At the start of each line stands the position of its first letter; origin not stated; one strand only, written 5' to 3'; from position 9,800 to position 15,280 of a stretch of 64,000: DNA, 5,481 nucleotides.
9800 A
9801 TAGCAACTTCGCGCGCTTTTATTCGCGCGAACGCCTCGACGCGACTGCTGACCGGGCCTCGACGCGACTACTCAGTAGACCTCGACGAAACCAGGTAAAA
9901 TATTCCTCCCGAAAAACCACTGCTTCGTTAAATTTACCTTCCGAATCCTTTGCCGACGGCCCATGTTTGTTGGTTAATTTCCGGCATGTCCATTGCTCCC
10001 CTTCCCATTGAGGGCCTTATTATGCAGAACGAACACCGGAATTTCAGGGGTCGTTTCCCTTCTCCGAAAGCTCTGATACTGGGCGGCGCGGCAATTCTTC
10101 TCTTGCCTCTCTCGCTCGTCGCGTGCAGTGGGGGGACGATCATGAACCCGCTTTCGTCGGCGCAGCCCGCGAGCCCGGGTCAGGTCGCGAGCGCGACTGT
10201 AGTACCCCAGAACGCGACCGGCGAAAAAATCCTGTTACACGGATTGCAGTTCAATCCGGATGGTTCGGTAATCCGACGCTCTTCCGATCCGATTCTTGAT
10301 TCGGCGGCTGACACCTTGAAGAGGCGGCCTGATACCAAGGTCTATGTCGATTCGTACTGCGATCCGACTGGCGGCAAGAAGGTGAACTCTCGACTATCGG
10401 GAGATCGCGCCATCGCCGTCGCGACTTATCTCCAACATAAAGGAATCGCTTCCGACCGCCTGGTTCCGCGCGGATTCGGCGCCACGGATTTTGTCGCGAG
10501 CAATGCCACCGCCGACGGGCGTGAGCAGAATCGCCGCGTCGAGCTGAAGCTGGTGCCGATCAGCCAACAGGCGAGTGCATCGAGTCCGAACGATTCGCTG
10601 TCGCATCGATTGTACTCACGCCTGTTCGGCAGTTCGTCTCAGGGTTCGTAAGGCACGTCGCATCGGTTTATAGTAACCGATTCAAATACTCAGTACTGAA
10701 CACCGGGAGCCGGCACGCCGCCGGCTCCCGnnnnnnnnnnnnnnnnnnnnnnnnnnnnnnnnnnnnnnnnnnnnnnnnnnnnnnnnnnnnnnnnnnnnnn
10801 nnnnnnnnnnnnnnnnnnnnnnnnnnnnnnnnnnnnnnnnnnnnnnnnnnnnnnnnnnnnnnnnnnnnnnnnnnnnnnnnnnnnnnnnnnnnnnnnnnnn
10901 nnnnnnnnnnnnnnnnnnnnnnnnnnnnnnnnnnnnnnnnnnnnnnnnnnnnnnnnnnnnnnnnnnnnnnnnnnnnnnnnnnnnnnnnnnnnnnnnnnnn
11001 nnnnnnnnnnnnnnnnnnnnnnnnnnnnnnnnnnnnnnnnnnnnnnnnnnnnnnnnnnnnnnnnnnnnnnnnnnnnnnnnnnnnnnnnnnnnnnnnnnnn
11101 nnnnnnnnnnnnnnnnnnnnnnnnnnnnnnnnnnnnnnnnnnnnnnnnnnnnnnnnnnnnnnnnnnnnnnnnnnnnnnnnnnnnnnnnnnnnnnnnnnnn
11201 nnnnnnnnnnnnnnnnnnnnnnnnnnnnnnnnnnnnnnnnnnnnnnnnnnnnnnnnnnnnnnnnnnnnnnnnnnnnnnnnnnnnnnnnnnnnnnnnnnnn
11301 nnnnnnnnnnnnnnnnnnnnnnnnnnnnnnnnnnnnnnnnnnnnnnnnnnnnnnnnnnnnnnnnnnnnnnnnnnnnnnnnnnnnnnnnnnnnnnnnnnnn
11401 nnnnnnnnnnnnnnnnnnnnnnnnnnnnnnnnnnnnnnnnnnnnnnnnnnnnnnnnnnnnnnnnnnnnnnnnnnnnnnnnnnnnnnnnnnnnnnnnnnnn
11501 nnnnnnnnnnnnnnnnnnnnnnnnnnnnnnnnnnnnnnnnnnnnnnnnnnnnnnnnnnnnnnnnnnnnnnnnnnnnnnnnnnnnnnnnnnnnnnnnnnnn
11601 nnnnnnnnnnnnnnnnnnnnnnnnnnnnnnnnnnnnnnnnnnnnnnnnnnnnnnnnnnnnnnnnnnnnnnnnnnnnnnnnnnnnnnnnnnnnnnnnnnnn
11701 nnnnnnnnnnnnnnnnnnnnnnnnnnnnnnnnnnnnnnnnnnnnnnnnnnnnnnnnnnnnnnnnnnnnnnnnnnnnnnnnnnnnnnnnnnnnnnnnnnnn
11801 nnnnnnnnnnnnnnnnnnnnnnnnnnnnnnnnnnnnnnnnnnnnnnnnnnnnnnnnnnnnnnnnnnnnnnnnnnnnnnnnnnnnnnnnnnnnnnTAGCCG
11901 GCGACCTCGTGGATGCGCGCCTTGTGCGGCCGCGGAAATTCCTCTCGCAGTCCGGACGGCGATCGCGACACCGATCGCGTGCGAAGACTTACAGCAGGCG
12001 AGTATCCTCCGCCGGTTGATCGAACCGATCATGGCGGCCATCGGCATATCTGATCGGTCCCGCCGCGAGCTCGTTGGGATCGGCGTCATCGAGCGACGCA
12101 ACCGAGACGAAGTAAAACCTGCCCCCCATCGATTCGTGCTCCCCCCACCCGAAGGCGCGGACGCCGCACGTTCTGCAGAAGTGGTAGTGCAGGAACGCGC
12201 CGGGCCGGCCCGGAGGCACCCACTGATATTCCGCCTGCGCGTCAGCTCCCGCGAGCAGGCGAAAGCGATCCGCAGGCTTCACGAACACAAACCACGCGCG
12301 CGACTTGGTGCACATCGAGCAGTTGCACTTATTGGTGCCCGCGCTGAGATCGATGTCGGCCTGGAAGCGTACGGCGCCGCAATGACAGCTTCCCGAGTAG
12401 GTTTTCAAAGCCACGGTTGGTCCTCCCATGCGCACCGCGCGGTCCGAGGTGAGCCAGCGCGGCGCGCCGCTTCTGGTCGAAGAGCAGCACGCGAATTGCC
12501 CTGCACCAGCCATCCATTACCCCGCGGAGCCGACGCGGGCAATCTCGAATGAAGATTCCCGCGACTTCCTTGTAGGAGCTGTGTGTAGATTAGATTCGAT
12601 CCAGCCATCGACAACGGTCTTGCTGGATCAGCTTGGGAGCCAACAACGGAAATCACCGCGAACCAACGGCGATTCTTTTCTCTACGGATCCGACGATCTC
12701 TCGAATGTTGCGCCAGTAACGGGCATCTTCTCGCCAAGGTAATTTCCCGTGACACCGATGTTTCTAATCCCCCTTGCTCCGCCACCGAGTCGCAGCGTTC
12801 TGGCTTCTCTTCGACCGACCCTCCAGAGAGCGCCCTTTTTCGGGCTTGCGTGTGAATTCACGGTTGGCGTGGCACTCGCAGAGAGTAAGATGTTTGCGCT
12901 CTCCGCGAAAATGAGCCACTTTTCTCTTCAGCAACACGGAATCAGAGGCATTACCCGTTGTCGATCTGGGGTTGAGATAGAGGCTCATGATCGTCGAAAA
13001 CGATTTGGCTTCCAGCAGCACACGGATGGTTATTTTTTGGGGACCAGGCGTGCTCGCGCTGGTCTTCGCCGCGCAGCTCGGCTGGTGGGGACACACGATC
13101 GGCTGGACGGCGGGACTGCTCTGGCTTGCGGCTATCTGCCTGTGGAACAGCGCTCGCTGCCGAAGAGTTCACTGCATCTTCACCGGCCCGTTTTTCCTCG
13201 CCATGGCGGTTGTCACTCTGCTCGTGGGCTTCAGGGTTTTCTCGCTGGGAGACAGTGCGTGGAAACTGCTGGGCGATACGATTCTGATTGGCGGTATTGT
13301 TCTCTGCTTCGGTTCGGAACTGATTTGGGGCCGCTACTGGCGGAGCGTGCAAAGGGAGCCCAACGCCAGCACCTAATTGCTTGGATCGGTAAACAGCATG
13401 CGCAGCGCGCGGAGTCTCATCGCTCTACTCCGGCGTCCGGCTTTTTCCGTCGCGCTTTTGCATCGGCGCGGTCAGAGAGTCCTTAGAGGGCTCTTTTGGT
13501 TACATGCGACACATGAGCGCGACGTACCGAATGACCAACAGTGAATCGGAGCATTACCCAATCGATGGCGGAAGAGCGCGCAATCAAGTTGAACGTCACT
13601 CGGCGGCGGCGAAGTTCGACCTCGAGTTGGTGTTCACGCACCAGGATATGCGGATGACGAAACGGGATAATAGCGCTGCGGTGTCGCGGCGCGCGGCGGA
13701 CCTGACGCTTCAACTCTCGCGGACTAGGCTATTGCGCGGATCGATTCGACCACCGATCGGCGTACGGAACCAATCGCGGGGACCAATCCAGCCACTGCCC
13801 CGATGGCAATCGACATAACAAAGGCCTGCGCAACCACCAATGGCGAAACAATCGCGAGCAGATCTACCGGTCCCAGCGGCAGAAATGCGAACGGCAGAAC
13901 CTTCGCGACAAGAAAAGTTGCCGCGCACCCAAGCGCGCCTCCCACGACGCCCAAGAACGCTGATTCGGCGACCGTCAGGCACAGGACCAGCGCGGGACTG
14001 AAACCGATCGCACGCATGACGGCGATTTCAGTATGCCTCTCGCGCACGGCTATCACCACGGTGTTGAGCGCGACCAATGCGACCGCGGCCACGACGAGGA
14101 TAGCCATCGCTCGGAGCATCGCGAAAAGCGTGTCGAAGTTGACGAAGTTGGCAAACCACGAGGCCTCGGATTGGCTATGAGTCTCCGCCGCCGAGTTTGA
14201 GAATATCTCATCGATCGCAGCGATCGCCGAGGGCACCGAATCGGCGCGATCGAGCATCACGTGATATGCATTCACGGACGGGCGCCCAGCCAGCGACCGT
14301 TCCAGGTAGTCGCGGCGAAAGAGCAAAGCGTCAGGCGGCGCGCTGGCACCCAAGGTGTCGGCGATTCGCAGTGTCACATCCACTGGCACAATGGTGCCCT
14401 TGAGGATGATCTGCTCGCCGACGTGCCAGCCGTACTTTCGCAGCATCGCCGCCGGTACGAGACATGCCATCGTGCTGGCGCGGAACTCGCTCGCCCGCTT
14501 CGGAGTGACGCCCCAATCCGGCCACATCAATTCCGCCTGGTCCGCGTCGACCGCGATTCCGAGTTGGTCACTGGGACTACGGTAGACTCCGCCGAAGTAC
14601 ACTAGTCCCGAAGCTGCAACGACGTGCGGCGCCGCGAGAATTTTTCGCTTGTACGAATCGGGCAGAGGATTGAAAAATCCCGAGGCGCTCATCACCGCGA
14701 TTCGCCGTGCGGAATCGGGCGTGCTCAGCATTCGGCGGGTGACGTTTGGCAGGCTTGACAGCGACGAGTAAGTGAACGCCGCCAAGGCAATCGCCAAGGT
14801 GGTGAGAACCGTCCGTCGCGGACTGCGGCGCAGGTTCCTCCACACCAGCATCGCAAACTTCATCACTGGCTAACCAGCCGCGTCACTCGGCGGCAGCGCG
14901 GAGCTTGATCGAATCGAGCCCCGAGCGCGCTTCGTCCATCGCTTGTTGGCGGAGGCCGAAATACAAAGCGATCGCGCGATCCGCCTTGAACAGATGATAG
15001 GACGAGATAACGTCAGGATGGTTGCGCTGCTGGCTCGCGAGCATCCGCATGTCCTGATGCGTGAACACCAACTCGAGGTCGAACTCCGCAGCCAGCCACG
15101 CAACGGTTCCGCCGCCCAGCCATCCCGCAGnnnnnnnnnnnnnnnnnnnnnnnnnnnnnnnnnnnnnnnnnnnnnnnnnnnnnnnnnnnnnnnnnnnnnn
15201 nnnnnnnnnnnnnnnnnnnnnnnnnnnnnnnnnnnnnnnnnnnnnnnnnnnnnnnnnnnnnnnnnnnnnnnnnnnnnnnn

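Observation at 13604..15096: Orphan FtsX permease gene bracketed by about 55-bp inverted repeats derived from a duplicated, inverted gene fragment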

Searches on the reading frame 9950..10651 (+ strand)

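Call 21: search_protein_families(library=pfam, proteins=[window:9950-10651:+], max_evalue=0.001)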
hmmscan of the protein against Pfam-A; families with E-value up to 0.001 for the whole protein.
window:9950-10651:+ (233 aa): 1 family
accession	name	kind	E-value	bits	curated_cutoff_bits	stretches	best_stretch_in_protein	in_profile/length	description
PF00691.25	OmpA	-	2.8e-20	72.9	27.2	1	101-195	2-98/98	OmpA family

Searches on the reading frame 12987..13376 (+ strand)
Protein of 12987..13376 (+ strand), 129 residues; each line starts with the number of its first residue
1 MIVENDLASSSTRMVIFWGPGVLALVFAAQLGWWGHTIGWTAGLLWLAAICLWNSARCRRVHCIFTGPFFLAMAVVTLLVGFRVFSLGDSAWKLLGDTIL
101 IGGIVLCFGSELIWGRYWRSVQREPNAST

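Call 7: search_protein_families(library=pfam, proteins=[window:12987-13376:+], max_evalue=0.01)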
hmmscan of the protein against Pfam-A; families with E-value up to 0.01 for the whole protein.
window:12987-13376:+ (129 aa): 0 families

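Call 53: search_protein_families(library=ncbifam, proteins=[window:12987-13376:+], max_evalue=0.001)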
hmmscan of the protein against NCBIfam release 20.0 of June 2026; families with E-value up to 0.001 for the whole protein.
window:12987-13376:+ (129 aa): 0 families
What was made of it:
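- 12987..13376 (+): Conserved 129-aa neighbour gene (apparently a membrane protein), convergent with FtsX. It has no Pfam or NCBIfam family (calls 7, 53).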

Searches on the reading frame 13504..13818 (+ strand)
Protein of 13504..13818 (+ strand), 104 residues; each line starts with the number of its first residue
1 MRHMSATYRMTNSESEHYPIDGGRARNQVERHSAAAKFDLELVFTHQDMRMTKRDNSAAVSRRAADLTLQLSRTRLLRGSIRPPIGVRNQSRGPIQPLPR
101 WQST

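Call 7: search_protein_families(library=pfam, proteins=[window:13504-13818:+], max_evalue=0.01)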
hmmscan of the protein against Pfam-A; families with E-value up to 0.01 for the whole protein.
window:13504-13818:+ (104 aa): 0 families

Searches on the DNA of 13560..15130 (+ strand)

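Call 55: search_dna_similar(query=window:13560-15130:+, collection=plasmids, mode=distant, max_rows=5)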
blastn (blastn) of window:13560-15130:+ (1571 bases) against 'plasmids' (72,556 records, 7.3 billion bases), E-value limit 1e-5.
No match.

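Call 56: search_dna_similar(query=window:13560-15130:+, collection=phages, mode=distant, max_rows=5)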
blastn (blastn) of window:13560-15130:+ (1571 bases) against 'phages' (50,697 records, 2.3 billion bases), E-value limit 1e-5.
No match.
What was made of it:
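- There is no plasmid or phage match (calls 55, 56).
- Tried and rejected: Plasmid and phage searches gave no match (calls 55, 56).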
